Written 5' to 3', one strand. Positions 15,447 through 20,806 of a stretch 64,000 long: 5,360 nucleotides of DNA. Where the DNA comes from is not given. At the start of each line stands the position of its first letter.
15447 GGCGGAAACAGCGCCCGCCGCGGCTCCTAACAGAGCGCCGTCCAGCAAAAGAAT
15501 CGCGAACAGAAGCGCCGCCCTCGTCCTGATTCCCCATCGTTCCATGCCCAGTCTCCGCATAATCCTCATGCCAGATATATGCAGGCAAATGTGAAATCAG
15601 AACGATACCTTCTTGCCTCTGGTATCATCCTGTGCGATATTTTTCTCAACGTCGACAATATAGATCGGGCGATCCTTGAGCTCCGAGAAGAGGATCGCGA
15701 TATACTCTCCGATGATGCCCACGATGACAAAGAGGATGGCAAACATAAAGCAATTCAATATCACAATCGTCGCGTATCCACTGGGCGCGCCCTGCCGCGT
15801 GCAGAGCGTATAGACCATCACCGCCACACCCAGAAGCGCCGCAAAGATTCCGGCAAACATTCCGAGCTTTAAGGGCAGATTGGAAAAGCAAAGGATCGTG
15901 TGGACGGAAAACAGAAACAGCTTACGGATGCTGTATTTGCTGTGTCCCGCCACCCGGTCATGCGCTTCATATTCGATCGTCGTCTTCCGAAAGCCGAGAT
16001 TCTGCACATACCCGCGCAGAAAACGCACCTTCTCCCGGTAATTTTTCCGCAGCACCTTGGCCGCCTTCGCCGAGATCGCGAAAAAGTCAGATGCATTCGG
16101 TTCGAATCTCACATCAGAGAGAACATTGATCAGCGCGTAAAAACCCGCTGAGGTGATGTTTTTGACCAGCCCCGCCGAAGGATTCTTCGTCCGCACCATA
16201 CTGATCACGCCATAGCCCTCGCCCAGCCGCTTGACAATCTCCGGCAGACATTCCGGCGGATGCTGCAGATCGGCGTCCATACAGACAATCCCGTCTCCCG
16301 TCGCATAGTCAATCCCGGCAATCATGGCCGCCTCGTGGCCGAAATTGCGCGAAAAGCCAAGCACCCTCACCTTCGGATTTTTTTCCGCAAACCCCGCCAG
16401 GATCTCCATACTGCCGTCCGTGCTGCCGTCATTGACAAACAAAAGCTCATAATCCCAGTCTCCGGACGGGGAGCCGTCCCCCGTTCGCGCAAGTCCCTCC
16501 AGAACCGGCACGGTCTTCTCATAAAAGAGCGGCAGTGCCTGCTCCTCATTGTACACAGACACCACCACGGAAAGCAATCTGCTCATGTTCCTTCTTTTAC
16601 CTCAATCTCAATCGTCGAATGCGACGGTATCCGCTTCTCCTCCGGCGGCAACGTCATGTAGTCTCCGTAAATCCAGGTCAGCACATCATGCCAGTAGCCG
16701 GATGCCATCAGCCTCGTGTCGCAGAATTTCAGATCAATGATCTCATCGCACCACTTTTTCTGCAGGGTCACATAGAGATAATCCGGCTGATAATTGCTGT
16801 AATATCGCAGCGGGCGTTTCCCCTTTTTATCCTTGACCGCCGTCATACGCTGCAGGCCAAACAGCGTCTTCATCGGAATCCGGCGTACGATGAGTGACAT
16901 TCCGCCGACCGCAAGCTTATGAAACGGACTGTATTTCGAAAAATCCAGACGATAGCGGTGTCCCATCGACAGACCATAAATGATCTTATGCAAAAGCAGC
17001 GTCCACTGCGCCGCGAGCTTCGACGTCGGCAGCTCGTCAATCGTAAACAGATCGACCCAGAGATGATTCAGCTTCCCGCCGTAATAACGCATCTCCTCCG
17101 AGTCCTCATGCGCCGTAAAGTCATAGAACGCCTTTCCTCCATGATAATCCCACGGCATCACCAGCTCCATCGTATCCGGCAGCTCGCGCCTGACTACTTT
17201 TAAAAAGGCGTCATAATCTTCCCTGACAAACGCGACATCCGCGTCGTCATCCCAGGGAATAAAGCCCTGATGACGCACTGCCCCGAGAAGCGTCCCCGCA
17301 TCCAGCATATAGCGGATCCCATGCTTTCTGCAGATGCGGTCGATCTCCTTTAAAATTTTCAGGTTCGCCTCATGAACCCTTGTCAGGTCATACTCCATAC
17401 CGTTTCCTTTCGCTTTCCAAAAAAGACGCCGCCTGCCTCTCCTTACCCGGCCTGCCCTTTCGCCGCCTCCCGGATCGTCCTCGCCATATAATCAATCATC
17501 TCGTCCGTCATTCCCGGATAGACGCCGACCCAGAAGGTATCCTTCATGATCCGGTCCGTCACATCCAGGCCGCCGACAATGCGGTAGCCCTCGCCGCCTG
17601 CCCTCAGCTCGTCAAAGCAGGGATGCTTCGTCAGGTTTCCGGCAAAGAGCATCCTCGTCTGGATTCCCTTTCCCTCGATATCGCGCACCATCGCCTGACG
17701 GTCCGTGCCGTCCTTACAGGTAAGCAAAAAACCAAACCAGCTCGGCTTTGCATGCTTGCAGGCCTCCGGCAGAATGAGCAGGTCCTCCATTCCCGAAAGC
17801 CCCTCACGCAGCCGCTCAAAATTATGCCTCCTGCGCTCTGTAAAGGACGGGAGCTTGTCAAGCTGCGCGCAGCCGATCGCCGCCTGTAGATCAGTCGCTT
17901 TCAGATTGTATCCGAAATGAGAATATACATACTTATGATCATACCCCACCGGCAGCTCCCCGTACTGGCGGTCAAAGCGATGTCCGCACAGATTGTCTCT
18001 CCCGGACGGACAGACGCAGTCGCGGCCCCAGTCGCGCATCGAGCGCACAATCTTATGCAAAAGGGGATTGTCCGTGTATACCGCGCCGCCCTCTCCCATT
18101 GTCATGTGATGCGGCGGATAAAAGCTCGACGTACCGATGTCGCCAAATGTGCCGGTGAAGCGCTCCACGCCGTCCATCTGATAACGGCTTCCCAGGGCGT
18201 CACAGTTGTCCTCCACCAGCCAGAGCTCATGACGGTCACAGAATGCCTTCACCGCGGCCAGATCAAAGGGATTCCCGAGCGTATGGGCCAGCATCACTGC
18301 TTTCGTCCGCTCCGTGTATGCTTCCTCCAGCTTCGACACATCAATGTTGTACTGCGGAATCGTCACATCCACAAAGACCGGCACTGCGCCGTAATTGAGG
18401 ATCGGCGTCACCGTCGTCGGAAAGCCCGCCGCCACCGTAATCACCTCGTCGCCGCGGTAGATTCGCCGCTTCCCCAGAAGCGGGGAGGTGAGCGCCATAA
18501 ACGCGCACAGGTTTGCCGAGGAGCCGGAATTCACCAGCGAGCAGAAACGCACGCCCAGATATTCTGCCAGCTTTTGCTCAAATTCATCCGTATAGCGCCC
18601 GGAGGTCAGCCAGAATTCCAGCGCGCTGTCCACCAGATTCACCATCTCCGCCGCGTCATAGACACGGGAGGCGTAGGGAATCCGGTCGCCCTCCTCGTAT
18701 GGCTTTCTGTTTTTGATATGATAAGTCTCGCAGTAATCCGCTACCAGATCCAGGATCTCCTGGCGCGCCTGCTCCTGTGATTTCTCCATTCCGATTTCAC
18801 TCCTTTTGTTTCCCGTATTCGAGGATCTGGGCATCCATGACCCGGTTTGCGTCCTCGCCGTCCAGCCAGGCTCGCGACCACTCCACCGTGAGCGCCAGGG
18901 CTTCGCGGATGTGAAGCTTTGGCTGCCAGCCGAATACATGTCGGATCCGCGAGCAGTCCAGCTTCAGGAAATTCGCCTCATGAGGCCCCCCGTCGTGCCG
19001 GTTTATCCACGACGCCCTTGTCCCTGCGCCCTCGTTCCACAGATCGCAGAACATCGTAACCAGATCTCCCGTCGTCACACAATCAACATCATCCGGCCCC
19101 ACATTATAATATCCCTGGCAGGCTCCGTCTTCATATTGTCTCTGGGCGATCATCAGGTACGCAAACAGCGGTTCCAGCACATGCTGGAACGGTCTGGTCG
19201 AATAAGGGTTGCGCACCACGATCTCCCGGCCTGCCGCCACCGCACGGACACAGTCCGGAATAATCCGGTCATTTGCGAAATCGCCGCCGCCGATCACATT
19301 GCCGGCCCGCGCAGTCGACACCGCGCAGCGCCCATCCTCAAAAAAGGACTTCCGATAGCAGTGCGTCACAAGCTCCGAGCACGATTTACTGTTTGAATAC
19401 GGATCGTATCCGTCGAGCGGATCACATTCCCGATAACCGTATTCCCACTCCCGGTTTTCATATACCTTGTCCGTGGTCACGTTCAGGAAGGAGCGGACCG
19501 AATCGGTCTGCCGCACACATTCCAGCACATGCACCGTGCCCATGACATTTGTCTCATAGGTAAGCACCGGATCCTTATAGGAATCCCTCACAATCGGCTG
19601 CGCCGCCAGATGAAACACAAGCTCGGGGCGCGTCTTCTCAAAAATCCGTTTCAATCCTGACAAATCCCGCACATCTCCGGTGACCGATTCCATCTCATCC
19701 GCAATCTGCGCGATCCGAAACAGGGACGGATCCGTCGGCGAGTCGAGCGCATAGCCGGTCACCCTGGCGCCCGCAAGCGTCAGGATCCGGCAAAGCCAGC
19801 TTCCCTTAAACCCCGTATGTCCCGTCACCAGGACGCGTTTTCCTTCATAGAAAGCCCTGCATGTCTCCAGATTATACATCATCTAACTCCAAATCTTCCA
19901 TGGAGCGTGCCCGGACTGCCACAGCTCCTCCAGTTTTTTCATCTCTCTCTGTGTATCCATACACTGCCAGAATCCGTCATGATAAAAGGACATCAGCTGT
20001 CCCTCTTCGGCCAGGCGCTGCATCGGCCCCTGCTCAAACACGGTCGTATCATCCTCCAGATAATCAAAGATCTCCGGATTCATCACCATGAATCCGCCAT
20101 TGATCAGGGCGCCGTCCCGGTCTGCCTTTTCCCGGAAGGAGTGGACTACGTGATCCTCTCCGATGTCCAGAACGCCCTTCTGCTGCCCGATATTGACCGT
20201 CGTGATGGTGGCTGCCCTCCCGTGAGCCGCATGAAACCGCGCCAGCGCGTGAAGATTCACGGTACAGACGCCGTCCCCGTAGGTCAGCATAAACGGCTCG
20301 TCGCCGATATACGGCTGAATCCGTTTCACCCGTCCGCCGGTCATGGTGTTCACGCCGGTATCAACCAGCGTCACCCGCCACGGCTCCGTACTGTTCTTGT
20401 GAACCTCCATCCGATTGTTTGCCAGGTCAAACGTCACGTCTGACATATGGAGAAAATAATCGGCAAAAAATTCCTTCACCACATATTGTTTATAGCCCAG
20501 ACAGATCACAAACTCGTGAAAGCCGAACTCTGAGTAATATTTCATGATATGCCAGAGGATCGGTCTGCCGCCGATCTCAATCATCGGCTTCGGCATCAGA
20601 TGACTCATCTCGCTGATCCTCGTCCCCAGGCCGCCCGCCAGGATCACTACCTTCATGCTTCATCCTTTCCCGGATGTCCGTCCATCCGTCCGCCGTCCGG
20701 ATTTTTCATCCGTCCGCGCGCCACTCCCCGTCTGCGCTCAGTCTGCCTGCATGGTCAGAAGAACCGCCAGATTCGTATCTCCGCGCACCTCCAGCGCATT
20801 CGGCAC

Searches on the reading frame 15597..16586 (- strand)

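Call 10: search_protein_families(library=pfam, proteins=[window:15597-16586:-], max_evalue=0.001)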
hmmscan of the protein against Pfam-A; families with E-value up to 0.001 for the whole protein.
window:15597-16586:- (329 aa): 2 families
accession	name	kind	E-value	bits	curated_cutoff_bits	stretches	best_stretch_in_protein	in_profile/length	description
PF00535.33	Glycos_transf_2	-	1.6e-27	97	23.3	1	6-140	1-123/168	Glycosyl transferase family 2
PF10111.15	Glyco_tranf_2_2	-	0.00042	20.3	27.3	1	43-116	27-101/276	Glycosyltransferase like family 2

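Call 56: search_protein_families(library=ncbifam, proteins=[window:15597-16586:-], max_evalue=0.00001)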
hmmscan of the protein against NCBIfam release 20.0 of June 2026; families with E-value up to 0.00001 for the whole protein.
window:15597-16586:- (329 aa): 5 families
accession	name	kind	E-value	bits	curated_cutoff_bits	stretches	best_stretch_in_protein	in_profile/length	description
NF047588.1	GlcsyltransPgfSStrep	equivalog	4.2e-68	229.8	500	1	5-313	3-304/308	glycosyltransferase PgfS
NF007986.1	PRK10714.1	equivalog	1.4e-37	129.4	529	1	5-312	8-309/316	undecaprenyl-phosphate 4-deoxy-4-formamido-L-arabinose transferase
NF007482.0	PRK10073.1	equivalog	3.5e-12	46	423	1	3-112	6-101/334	glycosyltransferase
TIGR03937.1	PgaC_IcaA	equivalog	3.1e-11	42.9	422.3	1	45-121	74-150/407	poly-beta-1,6-N-acetyl-D-glucosamine synthase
NF041875.1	EPS_EpsD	equivalog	1.1e-07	31.5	370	1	45-133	30-116/325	exopolysaccharide biosynthesis glycosyltransferase EpsD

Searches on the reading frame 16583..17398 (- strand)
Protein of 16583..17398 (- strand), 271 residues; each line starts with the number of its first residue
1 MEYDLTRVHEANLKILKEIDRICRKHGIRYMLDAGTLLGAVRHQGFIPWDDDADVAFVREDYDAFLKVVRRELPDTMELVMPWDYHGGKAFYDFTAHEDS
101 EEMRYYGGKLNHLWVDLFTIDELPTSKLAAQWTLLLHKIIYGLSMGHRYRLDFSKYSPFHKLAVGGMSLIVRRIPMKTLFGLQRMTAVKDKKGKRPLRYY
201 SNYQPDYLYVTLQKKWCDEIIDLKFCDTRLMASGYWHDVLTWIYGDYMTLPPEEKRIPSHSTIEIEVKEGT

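Call 10: search_protein_families(library=pfam, proteins=[window:16583-17398:-], max_evalue=0.001)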
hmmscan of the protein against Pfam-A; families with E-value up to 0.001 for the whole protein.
window:16583-17398:- (271 aa): 1 family
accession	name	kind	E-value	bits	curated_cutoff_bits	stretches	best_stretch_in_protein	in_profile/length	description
PF04991.19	LicD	-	3.9e-27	96.3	22.6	1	23-245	1-227/227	LicD family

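Call 56: search_protein_families(library=ncbifam, proteins=[window:16583-17398:-], max_evalue=0.00001)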
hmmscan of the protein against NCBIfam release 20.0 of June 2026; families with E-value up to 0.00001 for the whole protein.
window:16583-17398:- (271 aa): 1 family
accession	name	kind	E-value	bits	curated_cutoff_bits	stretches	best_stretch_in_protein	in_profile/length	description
NF045866.1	GGPL_Ptran_Mf1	equivalog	2e-21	77.2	225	1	10-254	3-228/240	diacylglycerol cholinephosphotransferase Mf1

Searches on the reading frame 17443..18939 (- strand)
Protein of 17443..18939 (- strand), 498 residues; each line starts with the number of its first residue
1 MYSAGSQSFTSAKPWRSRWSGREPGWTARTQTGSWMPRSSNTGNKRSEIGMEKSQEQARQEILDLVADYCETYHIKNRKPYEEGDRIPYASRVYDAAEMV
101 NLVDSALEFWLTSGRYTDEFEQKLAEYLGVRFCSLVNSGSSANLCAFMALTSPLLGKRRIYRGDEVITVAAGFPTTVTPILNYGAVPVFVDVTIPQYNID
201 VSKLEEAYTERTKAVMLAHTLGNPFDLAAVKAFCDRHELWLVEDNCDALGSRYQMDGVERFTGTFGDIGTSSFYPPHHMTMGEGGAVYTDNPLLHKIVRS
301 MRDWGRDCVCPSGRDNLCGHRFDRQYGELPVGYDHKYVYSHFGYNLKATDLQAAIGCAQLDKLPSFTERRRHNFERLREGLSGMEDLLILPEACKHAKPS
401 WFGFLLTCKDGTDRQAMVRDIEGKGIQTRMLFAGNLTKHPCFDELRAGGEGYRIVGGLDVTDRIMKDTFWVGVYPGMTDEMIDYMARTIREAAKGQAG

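Call 10: search_protein_families(library=pfam, proteins=[window:17443-18939:-], max_evalue=0.001)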
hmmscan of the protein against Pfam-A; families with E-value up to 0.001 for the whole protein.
window:17443-18939:- (498 aa): 2 families
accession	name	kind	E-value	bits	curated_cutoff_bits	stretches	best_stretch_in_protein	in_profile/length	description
PF01041.23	DegT_DnrJ_EryC1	-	1.6e-88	297.8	19.8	1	98-489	6-359/360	DegT/DnrJ/EryC1/StrS aminotransferase family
PF01053.26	Cys_Met_Meta_PP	-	0.00083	18.5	27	0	117-246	54-175/381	Cys/Met metabolism PLP-dependent enzyme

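Call 56: search_protein_families(library=ncbifam, proteins=[window:17443-18939:-], max_evalue=0.00001)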
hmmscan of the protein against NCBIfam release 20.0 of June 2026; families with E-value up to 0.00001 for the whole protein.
window:17443-18939:- (498 aa): 9 families
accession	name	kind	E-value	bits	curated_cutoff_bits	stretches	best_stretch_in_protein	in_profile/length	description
NF011936.0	PRK15407.1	equivalog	6.9e-215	713.8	423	1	52-494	3-437/440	lipopolysaccharide biosynthesis protein RfbH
TIGR03588.1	PseC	equivalog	4e-49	167.5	423.5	1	87-491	2-378/380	UDP-4-amino-4,6-dideoxy-N-acetyl-beta-L-altrosamine transaminase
TIGR04181.1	NHT_00031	hypoth_equivalog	8.2e-48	163.1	420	2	109-301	23-220/359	LegC family aminotransferase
NF008687.0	PRK11706.1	equivalog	4.7e-37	127.6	375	1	112-489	28-370/375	dTDP-4-amino-4,6-dideoxygalactose transaminase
NF008658.2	PRK11658.1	equivalog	7.1e-35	120.4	631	1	91-439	9-331/379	UDP-4-amino-4-deoxy-L-arabinose aminotransferase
TIGR02379.1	ECA_wecE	subfamily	5.6e-27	94.5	434.85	1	159-427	67-316/376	dTDP-4-amino-4,6-dideoxy-D-glucose transaminase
TIGR04427.1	PLP_DesI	equivalog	1.1e-25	90.6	650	1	94-308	29-231/390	dTDP-4-dehydro-6-deoxyglucose aminotransferase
NF006488.0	PRK08912.1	equivalog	3.7e-09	36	498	1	148-244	98-198/387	aminotransferase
NF004770.0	PRK06108.1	subfamily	1.6e-07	30.5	422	1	160-246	117-211/396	pyridoxal phosphate-dependent aminotransferase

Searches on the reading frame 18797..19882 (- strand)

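Call 10: search_protein_families(library=pfam, proteins=[window:18797-19882:-], max_evalue=0.001)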
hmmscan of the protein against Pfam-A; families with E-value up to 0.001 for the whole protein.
window:18797-19882:- (361 aa): 6 families
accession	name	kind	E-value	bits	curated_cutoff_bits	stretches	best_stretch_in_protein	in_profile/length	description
PF16363.11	GDP_Man_Dehyd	-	3.1e-40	139.1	27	1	18-329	1-329/332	GDP-mannose 4,6 dehydratase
PF01370.27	Epimerase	-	4.8e-33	115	20.9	1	17-262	1-240/240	NAD dependent epimerase/dehydratase family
PF02719.21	Polysacc_synt_2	-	5.5e-15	55.8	20.2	1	17-232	1-203/293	Polysaccharide biosynthesis protein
PF04321.23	RmlD_sub_bind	-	6.9e-09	35.6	27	1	16-171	2-134/287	RmlD substrate binding domain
PF01073.25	3Beta_HSD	-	1.2e-07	31.4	22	1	18-201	1-186/280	3-beta hydroxysteroid dehydrogenase/isomerase family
PF07993.18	NAD_binding_4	-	8.5e-05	22.3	20.1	1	85-177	88-192/258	Male sterility protein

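Call 56: search_protein_families(library=ncbifam, proteins=[window:18797-19882:-], max_evalue=0.00001)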
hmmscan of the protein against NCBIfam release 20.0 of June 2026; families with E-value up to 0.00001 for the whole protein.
window:18797-19882:- (361 aa): 16 families
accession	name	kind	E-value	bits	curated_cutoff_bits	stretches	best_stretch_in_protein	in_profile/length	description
TIGR02622.1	CDP_4_6_dhtase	equivalog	2.4e-130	434.8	278.45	1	11-356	1-351/352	CDP-glucose 4,6-dehydratase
TIGR01181.1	dTDP_gluc_dehyt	equivalog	1.6e-33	116.2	365.1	1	16-336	1-311/321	dTDP-glucose 4,6-dehydratase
TIGR04180.1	EDH_00030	hypoth_equivalog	1.1e-24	87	475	1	17-323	1-296/297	NAD-dependent 4,6-dehydratase LegB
TIGR01179.1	galE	equivalog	2.1e-23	82.7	262.3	1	16-335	1-324/332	UDP-glucose 4-epimerase GalE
NF007582.0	PRK10217.1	equivalog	3e-17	62.8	698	1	15-338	2-333/355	dTDP-glucose 4,6-dehydratase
TIGR01472.1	gmd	equivalog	1.3e-16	60.8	415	1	16-180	2-173/342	GDP-mannose 4,6-dehydratase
NF007490.0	PRK10084.1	subfamily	3.5e-13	49.3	649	1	16-337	2-335/361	dTDP-glucose 4,6-dehydratase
NF007956.0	PRK10675.1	subfamily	3e-12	46.3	394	1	16-171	2-158/338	UDP-glucose 4-epimerase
NF042423.1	oxyalk_red_Shew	equivalog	6e-11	42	580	1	15-170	9-153/331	2-alkyl-3-oxoalkanoate reductase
NF043036.1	ErythonDh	equivalog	2.1e-09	37.1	325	1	16-186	2-173/321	D-erythronate dehydrogenase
TIGR03466.1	HpnA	hypoth_equivalog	3.8e-09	35.9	367.65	1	16-127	2-104/327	hopanoid-associated sugar epimerase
NF042422.1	oxyalk_red_OleD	equivalog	4.5e-09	36.1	580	1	16-139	2-112/329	2-alkyl-3-oxoalkanoate reductase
TIGR01214.1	rmlD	equivalog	7.3e-09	35.1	224.05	1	16-175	1-137/285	dTDP-4-dehydrorhamnose reductase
NF011728.1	PRK15181.1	equivalog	5.7e-08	32.1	760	1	13-335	14-336/348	Vi polysaccharide biosynthesis UDP-N-acetylglucosaminuronic acid C-4 epimerase TviC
TIGR04130.1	FnlA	equivalog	8.1e-06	25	730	0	12-140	2-127/337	UDP-N-acetylglucosamine 4,6-dehydratase/5-epimerase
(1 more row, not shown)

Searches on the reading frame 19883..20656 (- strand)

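Call 10: search_protein_families(library=pfam, proteins=[window:19883-20656:-], max_evalue=0.001)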
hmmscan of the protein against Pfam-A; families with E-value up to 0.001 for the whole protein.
window:19883-20656:- (257 aa): 2 families
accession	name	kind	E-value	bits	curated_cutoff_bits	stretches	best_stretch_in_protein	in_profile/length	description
PF00483.29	NTP_transferase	-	4.4e-15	56.4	21.2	1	2-205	1-199/245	Nucleotidyl transferase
PF12804.13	NTP_transf_3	-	1.5e-07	32.2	27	1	3-58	1-51/160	MobA-like NTP transferase domain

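Call 56: search_protein_families(library=ncbifam, proteins=[window:19883-20656:-], max_evalue=0.00001)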
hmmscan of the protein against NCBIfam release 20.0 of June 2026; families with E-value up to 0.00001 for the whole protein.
window:19883-20656:- (257 aa): 14 families
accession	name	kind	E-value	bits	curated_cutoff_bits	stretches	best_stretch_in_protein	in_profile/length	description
TIGR02623.1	G1P_cyt_trans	equivalog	3.3e-117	390.5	300.25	1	1-256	1-255/255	glucose-1-phosphate cytidylyltransferase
TIGR03992.1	Arch_glmU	subfamily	1.2e-23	83.7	292.1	2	1-70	1-70/393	bifunctional sugar-1-phosphate nucleotidylyltransferase/acetyltransferase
NF049965.1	GlMnHpPGnyltfHddC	equivalog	1e-22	80.9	300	1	1-204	1-180/221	D-glycero-D-manno-heptose 1-phosphate guanosyltransferase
NF041313.1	UDPGP_AglF_Halo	equivalog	1e-19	70.9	400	1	1-70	1-70/234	UTP--glucose-1-phosphate uridylyltransferase AglF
NF045761.1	NAMPUrTaseMurU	equivalog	1.1e-17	64.7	250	2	1-57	1-57/226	N-acetylmuramate alpha-1-phosphate uridylyltransferase MurU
NF052502.1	man1P_GTase_Rv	exception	1.1e-17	64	440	1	2-238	2-222/352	mannose-1-phosphate guanylyltransferase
NF041173.1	Sug_nt_acttase_Thmprot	equivalog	1.4e-13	50.5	600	1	1-202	1-178/405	bifunctional sugar-1-phosphate nucleotidylyltransferase/acetyltransferase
NF041135.1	IPPtranDIPPsyn_Thcocales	equivalog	3.2e-13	49.4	580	1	1-67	1-64/419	bifunctional L-myo-inositol-1-phosphate cytidylyltransferase/CDP-L-myo-inositol myo-inositolphosphotransferase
TIGR01099.1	galU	equivalog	3e-10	40.1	326.8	1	1-202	2-216/261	UTP--glucose-1-phosphate uridylyltransferase GalU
NF045697.1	MurNAcPUrMurU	equivalog_domain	1.3e-09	37.8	370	1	4-232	1-214/229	N-acetylmuramate alpha-1-phosphate uridylyltransferase MurU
TIGR01208.1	rmlA_long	equivalog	3.7e-09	35.9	320.25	1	2-198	1-180/353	glucose-1-phosphate thymidylyltransferase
TIGR01173.1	glmU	equivalog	1.7e-08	33.8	366.85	1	1-70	1-67/452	bifunctional UDP-N-acetylglucosamine diphosphorylase/glucosamine-1-phosphate N-acetyltransferase GlmU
TIGR02091.1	glgC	equivalog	2.2e-07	30.3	424.9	1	3-183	3-181/364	glucose-1-phosphate adenylyltransferase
NF001947.0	PRK00725.1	subfamily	2.2e-06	26.7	470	1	3-181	19-196/426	glucose-1-phosphate adenylyltransferase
